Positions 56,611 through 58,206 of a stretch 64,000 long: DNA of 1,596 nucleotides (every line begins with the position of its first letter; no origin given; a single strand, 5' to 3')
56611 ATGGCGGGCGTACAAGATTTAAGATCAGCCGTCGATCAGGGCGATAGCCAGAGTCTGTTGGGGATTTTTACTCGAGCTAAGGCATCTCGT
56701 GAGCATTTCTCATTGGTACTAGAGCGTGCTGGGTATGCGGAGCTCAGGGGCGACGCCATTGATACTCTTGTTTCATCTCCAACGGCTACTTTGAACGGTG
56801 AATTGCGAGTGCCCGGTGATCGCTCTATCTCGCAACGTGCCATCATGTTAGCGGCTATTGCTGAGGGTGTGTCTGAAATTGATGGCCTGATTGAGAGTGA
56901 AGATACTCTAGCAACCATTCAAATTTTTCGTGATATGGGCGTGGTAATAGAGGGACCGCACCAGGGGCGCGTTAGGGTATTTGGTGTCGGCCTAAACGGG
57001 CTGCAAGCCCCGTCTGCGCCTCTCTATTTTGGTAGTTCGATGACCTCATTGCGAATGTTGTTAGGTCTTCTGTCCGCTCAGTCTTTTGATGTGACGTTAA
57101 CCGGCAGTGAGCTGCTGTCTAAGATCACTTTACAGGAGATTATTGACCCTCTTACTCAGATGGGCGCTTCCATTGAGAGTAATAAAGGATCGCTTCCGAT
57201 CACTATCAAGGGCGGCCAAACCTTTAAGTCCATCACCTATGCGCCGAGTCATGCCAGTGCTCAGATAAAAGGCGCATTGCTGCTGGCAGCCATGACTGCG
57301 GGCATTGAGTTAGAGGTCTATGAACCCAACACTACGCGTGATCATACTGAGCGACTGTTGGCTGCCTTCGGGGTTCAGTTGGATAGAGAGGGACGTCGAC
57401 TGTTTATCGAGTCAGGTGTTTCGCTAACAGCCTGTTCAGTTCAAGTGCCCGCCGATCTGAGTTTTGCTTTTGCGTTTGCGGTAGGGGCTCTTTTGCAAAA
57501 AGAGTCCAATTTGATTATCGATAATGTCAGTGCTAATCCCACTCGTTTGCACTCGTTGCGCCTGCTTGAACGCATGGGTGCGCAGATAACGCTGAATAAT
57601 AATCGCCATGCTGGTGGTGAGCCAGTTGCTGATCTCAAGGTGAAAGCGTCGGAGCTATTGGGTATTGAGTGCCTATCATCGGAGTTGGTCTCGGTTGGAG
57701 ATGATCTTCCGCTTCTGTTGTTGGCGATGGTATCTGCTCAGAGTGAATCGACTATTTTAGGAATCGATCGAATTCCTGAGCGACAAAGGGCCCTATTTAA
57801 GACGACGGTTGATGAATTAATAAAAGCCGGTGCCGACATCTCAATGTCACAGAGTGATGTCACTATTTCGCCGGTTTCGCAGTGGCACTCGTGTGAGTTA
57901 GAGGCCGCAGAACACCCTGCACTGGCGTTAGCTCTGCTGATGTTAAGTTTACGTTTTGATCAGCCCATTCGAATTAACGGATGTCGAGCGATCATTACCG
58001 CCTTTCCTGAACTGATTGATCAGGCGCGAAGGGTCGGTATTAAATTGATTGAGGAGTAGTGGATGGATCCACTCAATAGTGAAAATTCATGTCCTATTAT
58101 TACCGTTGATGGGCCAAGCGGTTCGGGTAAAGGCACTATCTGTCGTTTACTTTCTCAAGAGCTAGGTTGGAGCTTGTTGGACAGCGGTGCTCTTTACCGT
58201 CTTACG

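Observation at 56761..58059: EPSP synthase pseudoenzyme retained at full length in the TyrA-AroA fusion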

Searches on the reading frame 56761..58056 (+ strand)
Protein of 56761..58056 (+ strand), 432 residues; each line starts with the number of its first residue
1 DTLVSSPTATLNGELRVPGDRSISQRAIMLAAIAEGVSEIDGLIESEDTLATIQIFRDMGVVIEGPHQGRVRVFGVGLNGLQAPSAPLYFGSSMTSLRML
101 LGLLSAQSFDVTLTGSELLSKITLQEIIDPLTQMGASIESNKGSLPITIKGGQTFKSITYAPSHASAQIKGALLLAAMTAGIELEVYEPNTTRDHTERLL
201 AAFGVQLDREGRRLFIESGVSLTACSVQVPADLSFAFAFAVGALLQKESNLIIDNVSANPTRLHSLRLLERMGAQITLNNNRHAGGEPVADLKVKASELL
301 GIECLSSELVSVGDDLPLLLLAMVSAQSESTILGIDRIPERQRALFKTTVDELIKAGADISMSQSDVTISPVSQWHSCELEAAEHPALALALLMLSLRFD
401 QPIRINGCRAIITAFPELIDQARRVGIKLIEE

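Call 18: search_solved_structures(query=window:56761-58056:+, show_alignments=2, max_evalue=1e-10)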
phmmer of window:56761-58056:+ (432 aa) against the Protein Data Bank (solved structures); distinct sequences matched with E-value up to 1e-10: 34.
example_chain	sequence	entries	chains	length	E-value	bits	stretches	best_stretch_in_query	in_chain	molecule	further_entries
5bs5_A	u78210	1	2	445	9e-95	321.3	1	11-428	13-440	3-phosphoshikimate 1-carboxyvinyltransferase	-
5buf_A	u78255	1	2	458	1e-94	321.2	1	11-428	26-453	3-phosphoshikimate 1-carboxyvinyltransferase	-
3rmt_A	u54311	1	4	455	9e-76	258.8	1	10-425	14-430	3-phosphoshikimate 1-carboxyvinyltransferase 1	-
3tr1_A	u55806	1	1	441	3.4e-71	243.7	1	7-428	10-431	3-phosphoshikimate 1-carboxyvinyltransferase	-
3roi_A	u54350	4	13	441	3.4e-71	243.7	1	7-428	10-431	3-phosphoshikimate 1-carboxyvinyltransferase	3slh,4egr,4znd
4gfp_A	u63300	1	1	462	4.1e-71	243.5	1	7-428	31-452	3-phosphoshikimate 1-carboxyvinyltransferase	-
2pqb_A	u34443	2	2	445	3e-65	224.2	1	8-429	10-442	3-phosphoshikimate 1-carboxyvinyltransferase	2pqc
2gg4_A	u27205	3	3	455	3.1e-65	224.1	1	8-429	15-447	3-phosphoshikimate 1-carboxyvinyltransferase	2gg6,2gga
2pqd_A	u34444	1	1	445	5.4e-65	223.3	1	8-429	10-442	3-phosphoshikimate 1-carboxyvinyltransferase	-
2ggd_A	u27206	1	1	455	5.6e-65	223.3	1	8-429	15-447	3-phosphoshikimate 1-carboxyvinyltransferase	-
1rf4_A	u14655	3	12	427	3e-62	214.3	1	10-422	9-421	5-enolpyruvylshikimate-3-phosphate synthase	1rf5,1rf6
4n3p_A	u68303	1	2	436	9.7e-54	186.3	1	10-422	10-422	Serine Hydrolase OSH18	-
5xwb_A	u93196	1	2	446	1.4e-24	90.2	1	3-425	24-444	3-phosphoshikimate 1-carboxyvinyltransferase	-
7tm4_A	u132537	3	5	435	5.9e-24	88.2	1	2-426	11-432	3-phosphoshikimate 1-carboxyvinyltransferase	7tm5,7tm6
2qfq_A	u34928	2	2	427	2.5e-22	82.9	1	2-425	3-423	3-phosphoshikimate 1-carboxyvinyltransferase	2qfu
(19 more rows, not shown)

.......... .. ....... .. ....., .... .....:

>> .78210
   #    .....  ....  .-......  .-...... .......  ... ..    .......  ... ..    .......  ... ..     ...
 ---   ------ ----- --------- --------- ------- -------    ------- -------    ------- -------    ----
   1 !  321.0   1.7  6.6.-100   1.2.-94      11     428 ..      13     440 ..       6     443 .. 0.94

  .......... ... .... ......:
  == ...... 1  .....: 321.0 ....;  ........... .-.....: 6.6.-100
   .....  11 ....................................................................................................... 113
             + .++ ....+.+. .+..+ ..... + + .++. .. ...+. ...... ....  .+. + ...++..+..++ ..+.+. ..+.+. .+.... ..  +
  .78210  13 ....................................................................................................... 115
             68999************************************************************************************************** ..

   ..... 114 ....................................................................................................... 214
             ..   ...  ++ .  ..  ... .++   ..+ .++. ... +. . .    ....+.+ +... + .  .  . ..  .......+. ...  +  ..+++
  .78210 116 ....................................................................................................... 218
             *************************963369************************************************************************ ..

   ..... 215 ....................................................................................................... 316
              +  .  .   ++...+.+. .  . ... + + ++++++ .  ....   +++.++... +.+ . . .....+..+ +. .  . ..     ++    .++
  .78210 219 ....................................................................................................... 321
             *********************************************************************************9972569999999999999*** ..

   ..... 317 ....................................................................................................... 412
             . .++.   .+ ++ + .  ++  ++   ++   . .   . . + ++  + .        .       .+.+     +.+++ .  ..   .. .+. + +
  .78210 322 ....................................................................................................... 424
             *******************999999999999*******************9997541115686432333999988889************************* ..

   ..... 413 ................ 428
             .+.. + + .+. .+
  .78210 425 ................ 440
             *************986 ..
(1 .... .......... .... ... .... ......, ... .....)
